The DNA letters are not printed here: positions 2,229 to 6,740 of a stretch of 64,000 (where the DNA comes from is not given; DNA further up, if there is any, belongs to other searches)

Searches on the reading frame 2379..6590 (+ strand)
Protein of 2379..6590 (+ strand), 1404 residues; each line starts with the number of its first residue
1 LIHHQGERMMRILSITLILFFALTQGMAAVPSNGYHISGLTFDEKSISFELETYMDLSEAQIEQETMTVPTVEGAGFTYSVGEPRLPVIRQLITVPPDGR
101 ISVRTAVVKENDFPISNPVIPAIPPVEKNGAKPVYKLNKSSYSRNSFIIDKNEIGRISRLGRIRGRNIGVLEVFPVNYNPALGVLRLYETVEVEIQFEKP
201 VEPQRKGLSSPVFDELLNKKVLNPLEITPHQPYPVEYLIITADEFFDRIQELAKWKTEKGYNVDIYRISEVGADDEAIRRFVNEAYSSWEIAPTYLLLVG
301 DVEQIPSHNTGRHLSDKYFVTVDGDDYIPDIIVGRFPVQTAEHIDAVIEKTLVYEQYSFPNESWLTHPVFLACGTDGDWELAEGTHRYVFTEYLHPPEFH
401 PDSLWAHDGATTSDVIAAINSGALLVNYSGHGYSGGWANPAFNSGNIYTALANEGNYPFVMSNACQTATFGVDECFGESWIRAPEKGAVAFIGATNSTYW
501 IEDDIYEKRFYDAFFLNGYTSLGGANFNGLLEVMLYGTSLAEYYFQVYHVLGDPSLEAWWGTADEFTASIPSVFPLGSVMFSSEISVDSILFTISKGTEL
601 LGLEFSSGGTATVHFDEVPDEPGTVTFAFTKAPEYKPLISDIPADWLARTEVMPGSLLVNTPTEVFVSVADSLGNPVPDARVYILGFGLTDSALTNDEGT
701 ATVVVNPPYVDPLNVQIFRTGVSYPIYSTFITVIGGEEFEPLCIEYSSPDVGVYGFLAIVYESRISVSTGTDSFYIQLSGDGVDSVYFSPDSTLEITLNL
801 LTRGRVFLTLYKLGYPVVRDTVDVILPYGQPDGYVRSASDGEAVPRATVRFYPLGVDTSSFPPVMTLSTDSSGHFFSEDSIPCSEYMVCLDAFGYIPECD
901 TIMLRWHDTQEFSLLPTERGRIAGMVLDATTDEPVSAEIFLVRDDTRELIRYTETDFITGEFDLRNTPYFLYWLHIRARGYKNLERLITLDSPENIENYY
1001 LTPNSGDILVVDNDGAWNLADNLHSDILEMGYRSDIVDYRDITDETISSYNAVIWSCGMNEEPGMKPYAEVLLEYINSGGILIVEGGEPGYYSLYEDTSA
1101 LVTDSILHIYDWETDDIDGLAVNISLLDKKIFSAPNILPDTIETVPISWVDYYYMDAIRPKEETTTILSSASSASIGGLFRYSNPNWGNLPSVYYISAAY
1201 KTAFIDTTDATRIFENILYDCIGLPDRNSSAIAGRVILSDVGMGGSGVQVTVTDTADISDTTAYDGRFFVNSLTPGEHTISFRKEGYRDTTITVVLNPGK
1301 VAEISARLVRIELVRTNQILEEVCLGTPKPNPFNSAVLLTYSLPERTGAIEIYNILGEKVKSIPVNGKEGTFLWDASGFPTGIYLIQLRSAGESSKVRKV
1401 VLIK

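Call 13: search_protein_families(library=pfam, proteins=[window:2379-6590:+], max_evalue=0.001)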
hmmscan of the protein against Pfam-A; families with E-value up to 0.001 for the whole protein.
window:2379-6590:+ (1404 aa): 6 families
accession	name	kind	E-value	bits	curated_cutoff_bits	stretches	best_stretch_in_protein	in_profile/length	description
PF01364.23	Peptidase_C25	-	2.4e-70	238.1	23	1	237-557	1-373/374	Peptidase family C25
PF13620.12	CarboxypepD_reg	-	5.5e-25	88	32.3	2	1232-1308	2-81/82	Carboxypeptidase regulatory-like domain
PF08126.16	Propeptide_C25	-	8.2e-13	48.4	22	1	47-207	24-182/205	Propeptide_C25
PF13715.12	CarbopepD_reg_2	-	6.4e-11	42.6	32.2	0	1232-1306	1-74/88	CarboxypepD_reg-like domain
PF18962.6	Por_Secre_tail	-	1.2e-07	32.3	27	1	1330-1401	3-74/75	Secretion system C-terminal sorting domain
PF08308.17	PEGA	-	0.00026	21.2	20.8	0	1272-1310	30-69/71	PEGA domain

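Call 67: search_protein_families(library=ncbifam, proteins=[window:2379-6590:+], max_evalue=0.01)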
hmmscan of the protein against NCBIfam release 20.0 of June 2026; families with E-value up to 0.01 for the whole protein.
window:2379-6590:+ (1404 aa): 4 families
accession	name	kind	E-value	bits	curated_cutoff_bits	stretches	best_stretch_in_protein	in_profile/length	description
NF033707.1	T9SS_sortase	equivalog_domain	1.3e-26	92.6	420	2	312-557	472-731/1095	type IX secretion system sortase PorU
NF052324.1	PorU_rel_Nterm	equivalog_domain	1.2e-22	80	450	1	217-559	380-766/879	putative type IX secretion system sortase PorU2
TIGR04183.1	Por_Secre_tail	domain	1.6e-08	34.4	23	1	1330-1401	3-70/72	T9SS type A sorting domain-containing protein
NF052345.1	S_layer_anammox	exception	9.1e-07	26.6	1400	1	1229-1311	1312-1394/1596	Kustd1514 family S-layer glycoprotein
